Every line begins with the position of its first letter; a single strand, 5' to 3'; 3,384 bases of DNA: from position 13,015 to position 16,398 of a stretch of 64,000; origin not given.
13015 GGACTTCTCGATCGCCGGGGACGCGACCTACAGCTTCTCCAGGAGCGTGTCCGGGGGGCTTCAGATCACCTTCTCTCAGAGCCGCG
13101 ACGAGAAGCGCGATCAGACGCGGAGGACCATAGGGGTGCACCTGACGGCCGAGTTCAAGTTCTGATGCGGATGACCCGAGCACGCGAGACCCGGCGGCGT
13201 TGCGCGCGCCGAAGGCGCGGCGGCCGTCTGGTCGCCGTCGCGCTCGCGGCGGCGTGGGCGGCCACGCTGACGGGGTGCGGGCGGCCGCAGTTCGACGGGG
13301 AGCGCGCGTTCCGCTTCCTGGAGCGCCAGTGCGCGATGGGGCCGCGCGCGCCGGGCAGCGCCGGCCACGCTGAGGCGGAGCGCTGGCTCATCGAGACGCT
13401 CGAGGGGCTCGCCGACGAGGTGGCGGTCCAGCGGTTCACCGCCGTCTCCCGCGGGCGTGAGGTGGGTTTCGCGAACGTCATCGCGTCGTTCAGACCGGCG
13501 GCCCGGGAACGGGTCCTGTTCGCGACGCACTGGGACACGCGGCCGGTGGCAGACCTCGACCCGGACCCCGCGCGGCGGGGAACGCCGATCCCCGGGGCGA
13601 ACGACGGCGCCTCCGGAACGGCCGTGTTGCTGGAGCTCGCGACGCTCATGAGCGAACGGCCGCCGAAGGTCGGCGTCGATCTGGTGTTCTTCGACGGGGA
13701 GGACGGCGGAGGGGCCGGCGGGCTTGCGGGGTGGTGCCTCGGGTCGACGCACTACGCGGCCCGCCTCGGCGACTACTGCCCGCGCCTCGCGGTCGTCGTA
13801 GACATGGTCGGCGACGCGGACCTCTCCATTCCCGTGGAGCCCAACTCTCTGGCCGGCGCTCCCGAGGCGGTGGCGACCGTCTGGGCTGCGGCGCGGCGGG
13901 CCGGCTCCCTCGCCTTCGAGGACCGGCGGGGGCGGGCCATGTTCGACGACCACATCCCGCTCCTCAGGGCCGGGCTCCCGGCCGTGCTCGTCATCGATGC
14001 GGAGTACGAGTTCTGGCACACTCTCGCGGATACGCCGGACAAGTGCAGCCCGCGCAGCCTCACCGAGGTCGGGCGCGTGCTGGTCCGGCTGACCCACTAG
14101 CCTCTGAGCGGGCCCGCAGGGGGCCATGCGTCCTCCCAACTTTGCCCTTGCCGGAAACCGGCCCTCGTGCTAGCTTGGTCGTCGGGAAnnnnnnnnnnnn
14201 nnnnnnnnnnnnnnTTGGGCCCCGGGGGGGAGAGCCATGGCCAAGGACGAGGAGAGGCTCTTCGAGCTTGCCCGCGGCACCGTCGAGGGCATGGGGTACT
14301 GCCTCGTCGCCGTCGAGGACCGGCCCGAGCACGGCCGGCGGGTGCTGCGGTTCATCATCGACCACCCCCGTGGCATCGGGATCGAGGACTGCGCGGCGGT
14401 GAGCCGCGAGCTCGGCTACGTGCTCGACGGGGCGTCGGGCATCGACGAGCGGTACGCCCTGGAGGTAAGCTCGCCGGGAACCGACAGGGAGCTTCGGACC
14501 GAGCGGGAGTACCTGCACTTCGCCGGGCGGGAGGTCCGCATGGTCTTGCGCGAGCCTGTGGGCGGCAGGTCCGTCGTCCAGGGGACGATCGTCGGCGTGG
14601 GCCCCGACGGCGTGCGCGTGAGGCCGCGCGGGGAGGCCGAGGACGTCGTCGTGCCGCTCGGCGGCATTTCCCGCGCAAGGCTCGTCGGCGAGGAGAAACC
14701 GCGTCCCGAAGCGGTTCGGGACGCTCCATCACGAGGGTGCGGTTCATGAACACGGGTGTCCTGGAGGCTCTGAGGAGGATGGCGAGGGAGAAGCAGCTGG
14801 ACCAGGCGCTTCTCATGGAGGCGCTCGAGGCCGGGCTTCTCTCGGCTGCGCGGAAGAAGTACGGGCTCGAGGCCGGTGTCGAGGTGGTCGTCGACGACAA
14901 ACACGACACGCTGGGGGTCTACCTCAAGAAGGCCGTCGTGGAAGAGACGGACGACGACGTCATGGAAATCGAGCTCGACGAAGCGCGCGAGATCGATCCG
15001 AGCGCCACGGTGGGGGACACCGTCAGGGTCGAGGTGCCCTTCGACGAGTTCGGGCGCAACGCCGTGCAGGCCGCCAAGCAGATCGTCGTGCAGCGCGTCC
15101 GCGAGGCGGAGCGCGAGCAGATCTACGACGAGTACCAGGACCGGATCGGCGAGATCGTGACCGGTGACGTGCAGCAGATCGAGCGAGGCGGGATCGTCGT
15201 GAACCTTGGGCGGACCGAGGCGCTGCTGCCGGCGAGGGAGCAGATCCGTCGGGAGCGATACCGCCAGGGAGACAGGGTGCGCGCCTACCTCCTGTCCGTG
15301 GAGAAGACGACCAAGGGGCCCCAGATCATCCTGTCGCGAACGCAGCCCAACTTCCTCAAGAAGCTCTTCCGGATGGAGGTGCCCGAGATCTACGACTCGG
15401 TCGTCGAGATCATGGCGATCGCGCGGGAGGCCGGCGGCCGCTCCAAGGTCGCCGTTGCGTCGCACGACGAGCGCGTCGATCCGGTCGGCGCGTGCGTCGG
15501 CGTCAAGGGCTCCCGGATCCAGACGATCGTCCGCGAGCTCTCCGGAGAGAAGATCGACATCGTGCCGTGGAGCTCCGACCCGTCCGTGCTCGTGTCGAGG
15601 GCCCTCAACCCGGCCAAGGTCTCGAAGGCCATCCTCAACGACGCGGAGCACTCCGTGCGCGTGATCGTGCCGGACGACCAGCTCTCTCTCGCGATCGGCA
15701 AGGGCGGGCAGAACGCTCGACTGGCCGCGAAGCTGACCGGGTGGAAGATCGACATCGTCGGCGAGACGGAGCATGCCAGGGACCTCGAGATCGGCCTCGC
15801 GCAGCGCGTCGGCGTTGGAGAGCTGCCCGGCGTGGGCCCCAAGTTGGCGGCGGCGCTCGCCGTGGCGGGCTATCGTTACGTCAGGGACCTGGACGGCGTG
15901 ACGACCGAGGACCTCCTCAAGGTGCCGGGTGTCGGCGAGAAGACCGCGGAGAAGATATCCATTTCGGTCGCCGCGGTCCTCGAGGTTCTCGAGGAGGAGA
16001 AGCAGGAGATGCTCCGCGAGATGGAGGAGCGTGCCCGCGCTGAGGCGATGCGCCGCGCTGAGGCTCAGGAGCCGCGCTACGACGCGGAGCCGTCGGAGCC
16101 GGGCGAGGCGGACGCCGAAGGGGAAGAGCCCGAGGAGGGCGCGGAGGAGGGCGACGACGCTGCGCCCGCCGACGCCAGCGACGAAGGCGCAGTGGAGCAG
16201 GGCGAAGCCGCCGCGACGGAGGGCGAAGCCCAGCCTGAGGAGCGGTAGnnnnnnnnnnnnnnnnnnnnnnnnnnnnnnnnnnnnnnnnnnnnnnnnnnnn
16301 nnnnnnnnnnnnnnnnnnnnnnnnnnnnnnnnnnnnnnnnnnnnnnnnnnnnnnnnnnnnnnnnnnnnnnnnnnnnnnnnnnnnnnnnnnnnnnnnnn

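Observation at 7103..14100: Giant SprA-like outer-membrane beta-barrel gene with its stop overlapping the start of a glutaminyl-cyclase lipoprotein gene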

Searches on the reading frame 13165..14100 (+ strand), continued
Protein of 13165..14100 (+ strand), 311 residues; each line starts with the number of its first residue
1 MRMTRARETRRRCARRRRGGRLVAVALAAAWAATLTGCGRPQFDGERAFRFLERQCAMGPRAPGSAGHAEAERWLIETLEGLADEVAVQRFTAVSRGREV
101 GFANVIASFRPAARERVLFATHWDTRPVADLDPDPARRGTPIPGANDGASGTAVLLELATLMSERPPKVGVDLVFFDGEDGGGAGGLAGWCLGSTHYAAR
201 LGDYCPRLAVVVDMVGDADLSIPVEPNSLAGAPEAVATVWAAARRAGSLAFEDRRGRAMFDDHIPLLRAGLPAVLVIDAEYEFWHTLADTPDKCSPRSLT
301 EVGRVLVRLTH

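Call 76: find_homologous_proteins(query=L079:9929-10825:+, max_evalue=1e-20)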
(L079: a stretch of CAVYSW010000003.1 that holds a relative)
Query L079:9929-10825:+ (299 aa): 7950 proteins with E <= 1e-20 among 8000 candidates; the best 120 are listed.
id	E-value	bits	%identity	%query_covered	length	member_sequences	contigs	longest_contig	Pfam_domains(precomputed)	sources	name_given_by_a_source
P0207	1.2e-198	676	100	100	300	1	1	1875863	PF04389.23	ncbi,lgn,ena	-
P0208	3.9e-187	639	95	100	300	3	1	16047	PF04389.23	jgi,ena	-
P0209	7.2e-187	638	94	100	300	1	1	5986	PF04389.23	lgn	-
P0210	1.2e-178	611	89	100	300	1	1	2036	PF04389.23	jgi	jgi:hypothetical protein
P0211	9.7e-178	608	88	100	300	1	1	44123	PF04389.23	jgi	jgi:glutaminyl-peptide cyclotransferase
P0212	2.3e-175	600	87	100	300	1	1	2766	PF04389.23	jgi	jgi:glutaminyl-peptide cyclotransferase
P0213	3.9e-174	596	87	100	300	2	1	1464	PF04389.23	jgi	jgi:glutaminyl-peptide cyclotransferase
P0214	1.1e-168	578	84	100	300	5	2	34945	PF04389.23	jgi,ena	jgi:hypothetical protein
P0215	1.1e-156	539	84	93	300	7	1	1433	PF04389.23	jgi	jgi:hypothetical protein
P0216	5.5e-152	523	78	100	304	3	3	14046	PF04389.23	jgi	jgi:hypothetical protein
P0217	5.5e-152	523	83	92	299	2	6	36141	PF04389.23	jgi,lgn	jgi:hypothetical protein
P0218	1.3e-151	522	82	93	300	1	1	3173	PF04389.23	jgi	jgi:Zn-dependent M28 family amino/carboxypeptidase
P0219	1.3e-150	519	81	93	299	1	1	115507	PF04389.23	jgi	jgi:hypothetical protein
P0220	6.1e-149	513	80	93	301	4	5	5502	PF04389.23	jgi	jgi:hypothetical protein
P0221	1.6e-148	512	80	96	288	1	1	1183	PF04389.23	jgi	jgi:Zn-dependent M28 family amino/carboxypeptidase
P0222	1.6e-148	512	77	100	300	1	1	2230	PF04389.23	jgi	jgi:hypothetical protein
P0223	2.6e-148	511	80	94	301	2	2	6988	PF04389.23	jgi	jgi:hypothetical protein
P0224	3.9e-148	510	81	93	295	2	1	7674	PF04389.23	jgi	jgi:hypothetical protein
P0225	1.1e-147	509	79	95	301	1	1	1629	PF04389.23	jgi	jgi:Zn-dependent M28 family amino/carboxypeptidase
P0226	2.3e-147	508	76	100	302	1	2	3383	PF04389.23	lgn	-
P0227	3.3e-147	507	75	100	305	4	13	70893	PF04389.23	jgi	jgi:glutaminyl-peptide cyclotransferase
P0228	5.2e-141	487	73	100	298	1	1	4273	PF04389.23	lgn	-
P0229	1.2e-138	479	74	93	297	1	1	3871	PF04389.23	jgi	jgi:Zn-dependent M28 family amino/carboxypeptidase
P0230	1.8e-133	462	76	92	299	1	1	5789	PF04389.23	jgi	jgi:glutaminyl-peptide cyclotransferase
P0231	4.3e-133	461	73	93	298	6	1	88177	PF04389.23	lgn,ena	-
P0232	2.6e-131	455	72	97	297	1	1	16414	PF04389.23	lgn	-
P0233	3.8e-130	451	71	95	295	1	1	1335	PF04389.23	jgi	jgi:Zn-dependent M28 family amino/carboxypeptidase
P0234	1.9e-129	449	69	100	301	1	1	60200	PF04389.23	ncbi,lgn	-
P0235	2.6e-129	449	69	100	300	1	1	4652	PF04389.23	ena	-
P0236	3.8e-129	448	70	100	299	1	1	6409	PF04389.23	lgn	-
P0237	2.3e-128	446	69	100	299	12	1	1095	PF04389.23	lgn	-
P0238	2.6e-128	445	69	100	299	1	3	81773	PF04389.23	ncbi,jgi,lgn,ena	ncbi:MAG TPA: M28 family peptidase [Gemmatimonadales bacterium]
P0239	3.1e-128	445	70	100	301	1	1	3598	PF04389.23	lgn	-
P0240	1.0e-126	440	70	99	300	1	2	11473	PF04389.23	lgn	-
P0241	4.9e-125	435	69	100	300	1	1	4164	PF04389.23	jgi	jgi:hypothetical protein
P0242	1.1e-124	434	70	93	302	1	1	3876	PF04389.23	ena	-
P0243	1.4e-124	433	67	100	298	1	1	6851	PF04389.23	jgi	jgi:glutaminyl-peptide cyclotransferase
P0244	1.5e-124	433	70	98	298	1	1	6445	PF04389.23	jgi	jgi:glutaminyl-peptide cyclotransferase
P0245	3.9e-124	432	71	93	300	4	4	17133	PF04389.23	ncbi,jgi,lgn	jgi:glutaminyl-peptide cyclotransferase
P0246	5.0e-124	431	67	100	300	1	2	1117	PF04389.23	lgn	-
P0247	5.2e-124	431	70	93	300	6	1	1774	PF04389.23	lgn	-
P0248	5.3e-124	431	70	93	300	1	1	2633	PF04389.23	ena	-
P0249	3.0e-123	429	67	100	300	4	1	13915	PF04389.23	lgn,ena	-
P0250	3.1e-123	429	69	93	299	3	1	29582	PF04389.23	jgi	jgi:Zn-dependent M28 family amino/carboxypeptidase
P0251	4.0e-123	428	69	97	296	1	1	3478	PF04389.23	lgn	-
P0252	6.6e-123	428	69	93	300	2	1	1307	PF04389.23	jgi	jgi:glutaminyl-peptide cyclotransferase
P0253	6.8e-123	428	64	100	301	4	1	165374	PF04389.23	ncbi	-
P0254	1.4e-122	427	70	93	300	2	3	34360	PF04389.23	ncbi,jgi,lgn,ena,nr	ncbi:MAG: M28 family peptidase [Gemmatimonadota bacterium]|nr:M28 family peptidase [Gemmatimonadota 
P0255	1.5e-122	426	68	100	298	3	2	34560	PF04389.23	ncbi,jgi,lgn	-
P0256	1.7e-122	426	68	95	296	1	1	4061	PF04389.23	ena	-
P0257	2.1e-122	426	68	100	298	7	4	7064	PF04389.23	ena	-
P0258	2.7e-122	426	67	100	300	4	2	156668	PF04389.23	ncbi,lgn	ncbi:MAG: M28 family peptidase [Gemmatimonadales bacterium]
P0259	5.1e-122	425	67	99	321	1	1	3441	PF04389.23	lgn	-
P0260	5.6e-122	425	70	92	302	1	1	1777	PF04389.23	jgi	jgi:hypothetical protein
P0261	6.2e-122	424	67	97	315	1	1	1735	PF04389.23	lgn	-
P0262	9.5e-122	424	69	96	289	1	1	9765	PF04389.23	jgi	jgi:hypothetical protein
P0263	1.1e-121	424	67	100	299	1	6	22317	PF04389.23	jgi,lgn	jgi:hypothetical protein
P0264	2.8e-121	422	67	100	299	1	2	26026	PF04389.23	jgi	jgi:hypothetical protein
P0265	3.2e-121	422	67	99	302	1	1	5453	PF04389.23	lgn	-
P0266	3.5e-121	422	65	100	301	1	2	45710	PF04389.23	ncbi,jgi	jgi:Zn-dependent M28 family amino/carboxypeptidase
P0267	3.9e-121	422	66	100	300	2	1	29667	PF04389.23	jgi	jgi:glutaminyl-peptide cyclotransferase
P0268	4.9e-121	421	69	96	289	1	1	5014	PF04389.23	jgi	jgi:hypothetical protein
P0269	5.0e-121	421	65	100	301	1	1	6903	PF04389.23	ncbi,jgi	jgi:Zn-dependent M28 family amino/carboxypeptidase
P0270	5.4e-121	421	69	96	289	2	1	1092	PF04389.23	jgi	jgi:hypothetical protein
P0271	5.8e-121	421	67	100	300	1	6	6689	PF04389.23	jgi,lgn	-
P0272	6.2e-121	421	66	100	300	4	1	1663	PF04389.23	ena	-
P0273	1.2e-120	420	65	98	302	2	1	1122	PF04389.23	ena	-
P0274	1.4e-120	420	63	100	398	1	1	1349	PF04389.23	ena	-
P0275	1.4e-120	420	64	98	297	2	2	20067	PF04389.23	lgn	-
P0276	1.4e-120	420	66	100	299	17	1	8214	PF04389.23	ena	-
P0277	2.8e-120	419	68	96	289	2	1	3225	PF04389.23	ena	-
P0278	3.1e-120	419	67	97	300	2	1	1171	PF04389.23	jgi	jgi:hypothetical protein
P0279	4.4e-120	418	68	97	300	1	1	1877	PF04389.23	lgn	-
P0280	6.6e-120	418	66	95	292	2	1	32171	PF04389.23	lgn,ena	-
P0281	1.0e-119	417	70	93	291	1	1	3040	PF04389.23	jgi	jgi:Zn-dependent M28 family amino/carboxypeptidase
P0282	1.0e-119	417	66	97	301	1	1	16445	PF04389.23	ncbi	-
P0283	1.2e-119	417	68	97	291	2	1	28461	PF04389.23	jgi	-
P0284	1.3e-119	417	63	100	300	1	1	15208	PF04389.23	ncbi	-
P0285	1.8e-119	416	66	92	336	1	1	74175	PF04389.23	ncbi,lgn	-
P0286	2.0e-119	416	64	97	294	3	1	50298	PF04389.23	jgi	jgi:hypothetical protein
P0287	2.8e-119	416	64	100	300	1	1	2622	PF04389.23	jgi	-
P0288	3.0e-119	416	62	99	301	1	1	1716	PF04389.23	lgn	-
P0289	4.6e-119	415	66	96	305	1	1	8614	PF04389.23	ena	-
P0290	6.1e-119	415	65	100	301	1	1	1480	PF04389.23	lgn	-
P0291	8.2e-119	414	63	99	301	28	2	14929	PF04389.23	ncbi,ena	-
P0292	9.4e-119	414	68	93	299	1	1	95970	PF04389.23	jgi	-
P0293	1.3e-118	414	69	93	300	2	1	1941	PF04389.23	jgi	-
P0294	1.3e-118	414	69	90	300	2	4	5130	PF04389.23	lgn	-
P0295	2.1e-118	413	67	97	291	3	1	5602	PF04389.23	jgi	jgi:hypothetical protein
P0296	3.1e-118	412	68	93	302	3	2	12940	PF04389.23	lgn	-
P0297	3.3e-118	412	66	96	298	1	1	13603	PF04389.23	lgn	-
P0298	3.5e-118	412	62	100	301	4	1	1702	PF04389.23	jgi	jgi:hypothetical protein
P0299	4.0e-118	412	68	93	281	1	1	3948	PF04389.23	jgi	jgi:Zn-dependent M28 family amino/carboxypeptidase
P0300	4.1e-118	412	66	100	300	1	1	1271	PF04389.23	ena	-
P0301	1.1e-117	410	63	97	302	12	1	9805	PF04389.23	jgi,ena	-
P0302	1.2e-117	410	62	100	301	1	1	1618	PF04389.23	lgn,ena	-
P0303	1.3e-117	410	65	100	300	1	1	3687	PF04389.23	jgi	jgi:glutaminyl-peptide cyclotransferase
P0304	1.4e-117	410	62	100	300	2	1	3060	PF04389.23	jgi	-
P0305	1.7e-117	410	67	95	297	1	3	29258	PF04389.23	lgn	-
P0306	1.7e-117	410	64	99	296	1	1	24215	PF04389.23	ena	-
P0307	1.8e-117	410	64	95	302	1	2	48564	PF04389.23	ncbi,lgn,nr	ncbi:MAG: M28 family peptidase [Gemmatimonadetes bacterium]|nr:M28 family peptidase [Gemmatimonadota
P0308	1.9e-117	410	62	100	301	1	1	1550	PF04389.23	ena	-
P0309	1.9e-117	410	65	95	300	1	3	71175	PF04389.23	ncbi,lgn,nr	ncbi:MAG: M28 family peptidase [Gemmatimonadales bacterium]|nr:M28 family peptidase [Gemmatimonadale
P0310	2.0e-117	410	65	100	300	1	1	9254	PF04389.23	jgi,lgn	-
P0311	2.5e-117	409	65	100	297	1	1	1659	PF04389.23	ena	-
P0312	2.8e-117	409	67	93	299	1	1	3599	PF04389.23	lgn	-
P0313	3.7e-117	409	65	100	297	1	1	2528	PF04389.23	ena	-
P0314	4.0e-117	409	67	92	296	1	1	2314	PF04389.23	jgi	jgi:hypothetical protein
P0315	5.4e-117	408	64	100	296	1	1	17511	PF04389.23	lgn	-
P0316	6.2e-117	408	67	97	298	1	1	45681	PF04389.23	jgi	jgi:Peptidase family M28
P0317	7.0e-117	408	65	96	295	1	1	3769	PF04389.23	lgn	-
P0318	8.5e-117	408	61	98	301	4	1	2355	PF04389.23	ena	-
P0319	1.1e-116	407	67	92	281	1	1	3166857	PF04389.23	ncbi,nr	ncbi:MAG: M28 family peptidase [Gemmatimonadota bacterium]|nr:MAG: M28 family peptidase [Gemmatimona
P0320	1.1e-116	407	62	100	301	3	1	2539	PF04389.23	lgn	-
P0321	1.2e-116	407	63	100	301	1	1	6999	PF04389.23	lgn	-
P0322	1.3e-116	407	63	98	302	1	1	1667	PF04389.23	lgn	-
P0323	1.3e-116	407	63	96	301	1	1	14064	PF04389.23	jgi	jgi:Zn-dependent M28 family amino/carboxypeptidase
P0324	1.5e-116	407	61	100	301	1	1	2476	PF04389.23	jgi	jgi:glutaminyl-peptide cyclotransferase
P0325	1.6e-116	407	60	100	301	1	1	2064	PF04389.23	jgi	jgi:glutaminyl-peptide cyclotransferase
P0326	1.8e-116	407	64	97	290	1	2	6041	PF04389.23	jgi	jgi:Zn-dependent M28 family amino/carboxypeptidase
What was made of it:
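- Tried and rejected: Attempt to find a cultured Gemmatimonadota carrier through a homologue search with the L079 QC (call 76).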

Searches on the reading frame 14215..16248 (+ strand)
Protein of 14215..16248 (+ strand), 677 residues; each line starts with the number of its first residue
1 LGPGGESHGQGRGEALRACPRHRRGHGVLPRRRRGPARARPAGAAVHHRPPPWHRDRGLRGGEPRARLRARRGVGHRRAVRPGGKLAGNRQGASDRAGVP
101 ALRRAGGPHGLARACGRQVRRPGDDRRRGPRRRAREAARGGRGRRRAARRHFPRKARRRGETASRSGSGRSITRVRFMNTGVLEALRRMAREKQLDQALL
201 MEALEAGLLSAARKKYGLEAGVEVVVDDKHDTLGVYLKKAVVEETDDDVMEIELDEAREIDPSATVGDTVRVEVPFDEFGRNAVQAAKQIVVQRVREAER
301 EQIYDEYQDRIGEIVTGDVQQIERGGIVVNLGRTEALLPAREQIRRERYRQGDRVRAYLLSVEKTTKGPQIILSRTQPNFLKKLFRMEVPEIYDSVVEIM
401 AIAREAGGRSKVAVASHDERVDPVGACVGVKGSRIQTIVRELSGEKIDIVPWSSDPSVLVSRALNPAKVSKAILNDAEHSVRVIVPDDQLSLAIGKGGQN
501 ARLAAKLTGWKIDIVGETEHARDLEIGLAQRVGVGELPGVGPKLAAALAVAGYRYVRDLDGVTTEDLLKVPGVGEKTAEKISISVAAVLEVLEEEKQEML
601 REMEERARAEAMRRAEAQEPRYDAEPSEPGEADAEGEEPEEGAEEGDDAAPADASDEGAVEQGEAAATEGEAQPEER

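Call 15: search_protein_families(library=pfam, proteins=[window:14215-16248:+], max_evalue=0.001)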
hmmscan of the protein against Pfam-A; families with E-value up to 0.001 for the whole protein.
window:14215-16248:+ (677 aa): 9 families
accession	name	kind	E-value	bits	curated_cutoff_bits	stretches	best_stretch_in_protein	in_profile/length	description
PF08529.16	NusA_N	-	4.5e-35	120.9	23.8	1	183-301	3-119/119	NusA N-terminal domain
PF13184.12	KH_5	-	2.6e-30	104.8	27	1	406-471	1-66/69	NusA-like KH domain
PF00575.29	S1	-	1.2e-11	45.3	22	1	309-370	2-70/74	S1 RNA binding domain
PF14520.12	HHH_5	-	2.1e-10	41.4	27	1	536-581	6-51/57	Helix-hairpin-helix domain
PF00633.29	HHH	-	9.5e-09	35.1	24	1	563-581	9-27/30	Helix-hairpin-helix motif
PF00013.35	KH_1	-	4.4e-07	30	21.5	0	481-522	2-46/66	KH domain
PF12826.13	HHH_2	-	3.7e-05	24.2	27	1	538-581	9-51/64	Helix-hairpin-helix motif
PF11798.14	IMS_HHH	-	6.8e-05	23.3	24.4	0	533-552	12-31/32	IMS family HHH motif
PF21176.3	RecR_HhH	-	0.00036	20.7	27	0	565-582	6-23/45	RecR, helix-hairpin-helix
